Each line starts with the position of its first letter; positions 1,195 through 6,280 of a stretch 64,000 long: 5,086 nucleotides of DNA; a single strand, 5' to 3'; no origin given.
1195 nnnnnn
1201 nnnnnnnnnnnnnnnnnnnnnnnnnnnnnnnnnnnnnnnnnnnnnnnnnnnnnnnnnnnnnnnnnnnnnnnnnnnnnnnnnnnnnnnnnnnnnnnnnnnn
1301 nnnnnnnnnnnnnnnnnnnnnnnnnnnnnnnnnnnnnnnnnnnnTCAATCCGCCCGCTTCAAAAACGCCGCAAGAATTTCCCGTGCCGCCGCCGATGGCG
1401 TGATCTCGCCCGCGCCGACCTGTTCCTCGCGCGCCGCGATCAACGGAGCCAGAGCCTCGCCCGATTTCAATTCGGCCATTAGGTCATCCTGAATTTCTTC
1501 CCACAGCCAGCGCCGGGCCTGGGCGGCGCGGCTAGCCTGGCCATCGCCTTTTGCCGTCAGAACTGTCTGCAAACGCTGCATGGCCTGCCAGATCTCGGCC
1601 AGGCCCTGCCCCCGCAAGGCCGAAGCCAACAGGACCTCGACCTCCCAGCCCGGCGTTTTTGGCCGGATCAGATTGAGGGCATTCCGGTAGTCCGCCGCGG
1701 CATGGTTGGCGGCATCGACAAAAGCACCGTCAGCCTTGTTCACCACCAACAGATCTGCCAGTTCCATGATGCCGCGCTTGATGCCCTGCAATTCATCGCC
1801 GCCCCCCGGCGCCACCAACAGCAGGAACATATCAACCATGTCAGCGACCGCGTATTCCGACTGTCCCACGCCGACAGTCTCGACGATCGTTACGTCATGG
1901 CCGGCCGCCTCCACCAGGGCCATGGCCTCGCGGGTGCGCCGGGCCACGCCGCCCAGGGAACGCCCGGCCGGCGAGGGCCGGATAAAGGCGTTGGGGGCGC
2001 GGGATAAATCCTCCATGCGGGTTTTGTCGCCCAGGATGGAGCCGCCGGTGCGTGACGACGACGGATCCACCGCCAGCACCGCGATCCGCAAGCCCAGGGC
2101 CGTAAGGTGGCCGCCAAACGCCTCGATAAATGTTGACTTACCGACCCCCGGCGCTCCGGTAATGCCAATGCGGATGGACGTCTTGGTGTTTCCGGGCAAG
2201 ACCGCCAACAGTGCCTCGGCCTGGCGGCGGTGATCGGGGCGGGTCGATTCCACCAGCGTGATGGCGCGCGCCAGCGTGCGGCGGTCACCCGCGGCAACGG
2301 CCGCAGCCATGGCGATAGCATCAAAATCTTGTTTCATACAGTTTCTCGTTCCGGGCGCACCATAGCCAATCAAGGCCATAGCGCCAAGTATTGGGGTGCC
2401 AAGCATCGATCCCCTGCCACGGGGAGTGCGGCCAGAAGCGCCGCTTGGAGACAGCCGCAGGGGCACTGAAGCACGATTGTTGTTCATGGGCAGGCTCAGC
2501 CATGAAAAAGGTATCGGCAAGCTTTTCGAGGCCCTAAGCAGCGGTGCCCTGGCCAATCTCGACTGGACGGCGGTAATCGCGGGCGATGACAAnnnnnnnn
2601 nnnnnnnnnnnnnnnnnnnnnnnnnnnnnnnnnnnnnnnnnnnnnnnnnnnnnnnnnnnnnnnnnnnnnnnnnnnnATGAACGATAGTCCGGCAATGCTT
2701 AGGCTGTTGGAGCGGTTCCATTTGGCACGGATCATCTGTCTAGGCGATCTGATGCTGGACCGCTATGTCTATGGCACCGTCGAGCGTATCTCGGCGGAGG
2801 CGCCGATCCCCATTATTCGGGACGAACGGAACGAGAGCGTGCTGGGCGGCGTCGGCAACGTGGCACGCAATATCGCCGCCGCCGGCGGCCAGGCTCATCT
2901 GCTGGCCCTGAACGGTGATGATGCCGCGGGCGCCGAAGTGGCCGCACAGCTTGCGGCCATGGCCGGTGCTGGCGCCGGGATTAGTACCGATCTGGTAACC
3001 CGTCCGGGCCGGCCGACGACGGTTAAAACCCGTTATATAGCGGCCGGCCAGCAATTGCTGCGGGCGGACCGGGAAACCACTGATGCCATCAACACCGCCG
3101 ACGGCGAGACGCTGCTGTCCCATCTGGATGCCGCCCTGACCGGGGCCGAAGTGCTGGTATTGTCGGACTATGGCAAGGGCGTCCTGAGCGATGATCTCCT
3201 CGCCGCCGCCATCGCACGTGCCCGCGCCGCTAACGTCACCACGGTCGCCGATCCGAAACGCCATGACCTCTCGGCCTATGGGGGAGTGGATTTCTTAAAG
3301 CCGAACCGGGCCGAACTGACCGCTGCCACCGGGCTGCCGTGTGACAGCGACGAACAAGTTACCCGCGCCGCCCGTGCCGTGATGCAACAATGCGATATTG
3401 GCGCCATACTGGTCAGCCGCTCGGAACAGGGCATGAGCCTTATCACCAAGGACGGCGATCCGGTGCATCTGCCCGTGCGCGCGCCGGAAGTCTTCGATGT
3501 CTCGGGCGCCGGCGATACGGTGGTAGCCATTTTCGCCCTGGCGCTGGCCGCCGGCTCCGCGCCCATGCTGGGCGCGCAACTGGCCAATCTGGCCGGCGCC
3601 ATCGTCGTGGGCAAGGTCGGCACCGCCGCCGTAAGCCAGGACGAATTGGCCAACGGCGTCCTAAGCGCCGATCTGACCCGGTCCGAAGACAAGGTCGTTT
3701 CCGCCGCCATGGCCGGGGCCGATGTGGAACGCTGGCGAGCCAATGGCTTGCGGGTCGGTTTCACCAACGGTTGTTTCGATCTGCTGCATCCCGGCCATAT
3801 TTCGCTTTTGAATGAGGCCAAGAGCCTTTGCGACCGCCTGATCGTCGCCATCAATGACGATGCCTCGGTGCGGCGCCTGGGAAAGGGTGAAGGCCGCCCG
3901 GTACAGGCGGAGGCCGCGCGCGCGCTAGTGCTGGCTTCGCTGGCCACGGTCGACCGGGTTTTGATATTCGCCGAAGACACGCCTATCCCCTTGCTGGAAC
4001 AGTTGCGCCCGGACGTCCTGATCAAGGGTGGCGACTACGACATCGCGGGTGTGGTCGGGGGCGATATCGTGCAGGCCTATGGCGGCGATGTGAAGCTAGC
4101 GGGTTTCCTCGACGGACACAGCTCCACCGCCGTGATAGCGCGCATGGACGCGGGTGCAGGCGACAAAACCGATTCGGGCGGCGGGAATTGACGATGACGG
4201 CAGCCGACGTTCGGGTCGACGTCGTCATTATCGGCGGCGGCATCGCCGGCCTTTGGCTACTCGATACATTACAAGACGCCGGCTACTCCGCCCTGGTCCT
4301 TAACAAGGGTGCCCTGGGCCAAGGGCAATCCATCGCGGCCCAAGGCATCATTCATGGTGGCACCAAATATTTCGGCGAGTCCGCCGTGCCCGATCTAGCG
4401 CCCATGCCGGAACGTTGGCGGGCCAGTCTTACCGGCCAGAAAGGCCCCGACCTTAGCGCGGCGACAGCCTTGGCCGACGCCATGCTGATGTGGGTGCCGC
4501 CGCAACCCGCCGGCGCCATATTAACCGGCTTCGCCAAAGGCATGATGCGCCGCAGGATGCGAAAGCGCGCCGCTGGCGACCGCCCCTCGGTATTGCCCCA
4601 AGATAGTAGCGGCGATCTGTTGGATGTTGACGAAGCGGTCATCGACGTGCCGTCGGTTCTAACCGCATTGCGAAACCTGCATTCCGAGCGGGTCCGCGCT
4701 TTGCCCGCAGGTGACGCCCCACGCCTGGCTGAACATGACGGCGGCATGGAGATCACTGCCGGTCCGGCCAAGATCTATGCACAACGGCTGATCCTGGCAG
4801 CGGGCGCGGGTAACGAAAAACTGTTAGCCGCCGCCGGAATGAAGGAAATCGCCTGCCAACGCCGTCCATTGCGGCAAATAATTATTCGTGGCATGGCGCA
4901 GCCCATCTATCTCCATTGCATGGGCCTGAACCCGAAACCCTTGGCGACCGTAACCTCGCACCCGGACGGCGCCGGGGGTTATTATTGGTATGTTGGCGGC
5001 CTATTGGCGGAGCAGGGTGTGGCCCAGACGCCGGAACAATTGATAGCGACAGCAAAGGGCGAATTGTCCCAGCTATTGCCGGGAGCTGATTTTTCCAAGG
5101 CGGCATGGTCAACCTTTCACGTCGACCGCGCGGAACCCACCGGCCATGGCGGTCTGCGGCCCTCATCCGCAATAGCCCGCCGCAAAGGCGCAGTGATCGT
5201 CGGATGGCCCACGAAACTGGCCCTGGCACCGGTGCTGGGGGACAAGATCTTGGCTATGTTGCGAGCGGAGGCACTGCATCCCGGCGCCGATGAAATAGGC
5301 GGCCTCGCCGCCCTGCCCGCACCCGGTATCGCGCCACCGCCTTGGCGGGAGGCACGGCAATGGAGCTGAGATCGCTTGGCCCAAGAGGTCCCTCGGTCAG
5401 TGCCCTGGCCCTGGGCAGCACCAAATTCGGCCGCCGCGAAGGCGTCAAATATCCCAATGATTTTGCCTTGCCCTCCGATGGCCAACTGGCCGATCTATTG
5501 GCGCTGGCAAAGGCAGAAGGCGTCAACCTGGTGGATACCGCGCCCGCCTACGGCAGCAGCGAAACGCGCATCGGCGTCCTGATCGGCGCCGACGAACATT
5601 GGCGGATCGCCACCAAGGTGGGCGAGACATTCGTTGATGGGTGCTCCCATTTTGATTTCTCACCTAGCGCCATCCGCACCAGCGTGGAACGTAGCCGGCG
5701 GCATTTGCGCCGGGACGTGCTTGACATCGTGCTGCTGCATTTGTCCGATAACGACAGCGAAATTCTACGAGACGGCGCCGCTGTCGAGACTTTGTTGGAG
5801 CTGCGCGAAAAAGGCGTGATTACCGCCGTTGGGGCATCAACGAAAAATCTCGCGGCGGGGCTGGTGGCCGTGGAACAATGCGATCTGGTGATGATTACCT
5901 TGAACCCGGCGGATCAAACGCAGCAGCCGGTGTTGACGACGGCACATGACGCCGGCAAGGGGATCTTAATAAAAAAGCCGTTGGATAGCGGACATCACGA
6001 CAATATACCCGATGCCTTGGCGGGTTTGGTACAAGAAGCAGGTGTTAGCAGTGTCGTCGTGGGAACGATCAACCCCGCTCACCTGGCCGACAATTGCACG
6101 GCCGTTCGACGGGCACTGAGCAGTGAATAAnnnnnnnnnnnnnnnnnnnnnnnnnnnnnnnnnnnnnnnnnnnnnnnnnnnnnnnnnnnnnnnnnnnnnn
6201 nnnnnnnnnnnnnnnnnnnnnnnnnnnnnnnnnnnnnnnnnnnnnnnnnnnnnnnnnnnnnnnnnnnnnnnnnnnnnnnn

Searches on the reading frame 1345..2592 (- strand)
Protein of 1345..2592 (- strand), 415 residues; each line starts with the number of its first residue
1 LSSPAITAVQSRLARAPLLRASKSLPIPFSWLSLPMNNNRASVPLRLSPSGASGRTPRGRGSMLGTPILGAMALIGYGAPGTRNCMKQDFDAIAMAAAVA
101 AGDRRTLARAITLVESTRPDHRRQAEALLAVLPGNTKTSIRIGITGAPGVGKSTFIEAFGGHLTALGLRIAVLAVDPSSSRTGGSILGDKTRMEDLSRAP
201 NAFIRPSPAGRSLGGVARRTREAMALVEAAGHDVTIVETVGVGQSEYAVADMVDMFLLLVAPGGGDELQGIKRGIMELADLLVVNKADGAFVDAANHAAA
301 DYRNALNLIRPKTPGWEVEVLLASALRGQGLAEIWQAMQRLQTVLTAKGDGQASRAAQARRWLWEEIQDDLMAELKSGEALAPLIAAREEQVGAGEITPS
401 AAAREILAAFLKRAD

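Call 66: search_protein_families(library=pfam, proteins=[window:1345-2592:-], max_evalue=0.00001)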
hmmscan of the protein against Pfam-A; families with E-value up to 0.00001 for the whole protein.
window:1345-2592:- (415 aa): 1 family
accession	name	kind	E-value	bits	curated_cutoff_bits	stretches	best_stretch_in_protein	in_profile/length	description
PF03308.22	MeaB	-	2.1e-104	348.8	23.1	1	107-378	1-271/273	Methylmalonyl Co-A mutase-associated GTPase MeaB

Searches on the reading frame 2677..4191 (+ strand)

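Call 66: search_protein_families(library=pfam, proteins=[window:2677-4191:+], max_evalue=0.00001)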
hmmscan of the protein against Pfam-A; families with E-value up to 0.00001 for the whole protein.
window:2677-4191:+ (504 aa): 2 families
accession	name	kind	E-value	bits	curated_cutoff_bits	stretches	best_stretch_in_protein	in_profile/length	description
PF00294.29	PfkB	-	2e-35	123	25.8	1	18-319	3-298/302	pfkB family carbohydrate kinase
PF01467.32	CTP_transf_like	-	2.7e-15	57.2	21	1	362-454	1-90/133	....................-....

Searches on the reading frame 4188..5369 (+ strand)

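Call 66: search_protein_families(library=pfam, proteins=[window:4188-5369:+], max_evalue=0.00001)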
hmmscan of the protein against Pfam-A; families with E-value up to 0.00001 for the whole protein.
window:4188-5369:+ (393 aa): 1 family
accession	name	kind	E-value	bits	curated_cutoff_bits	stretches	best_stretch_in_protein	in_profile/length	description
PF01266.30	DAO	-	1.6e-12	48.1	27.9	1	11-299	1-299/353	FAD dependent oxidoreductase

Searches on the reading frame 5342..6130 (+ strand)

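Call 66: search_protein_families(library=pfam, proteins=[window:5342-6130:+], max_evalue=0.00001)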
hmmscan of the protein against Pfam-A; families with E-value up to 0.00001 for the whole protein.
window:5342-6130:+ (262 aa): 1 family
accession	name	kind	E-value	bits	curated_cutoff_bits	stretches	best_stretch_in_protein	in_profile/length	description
PF00248.27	Aldo_ket_red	-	9.2e-24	84.4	24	1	22-217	2-195/291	Aldo/keto reductase family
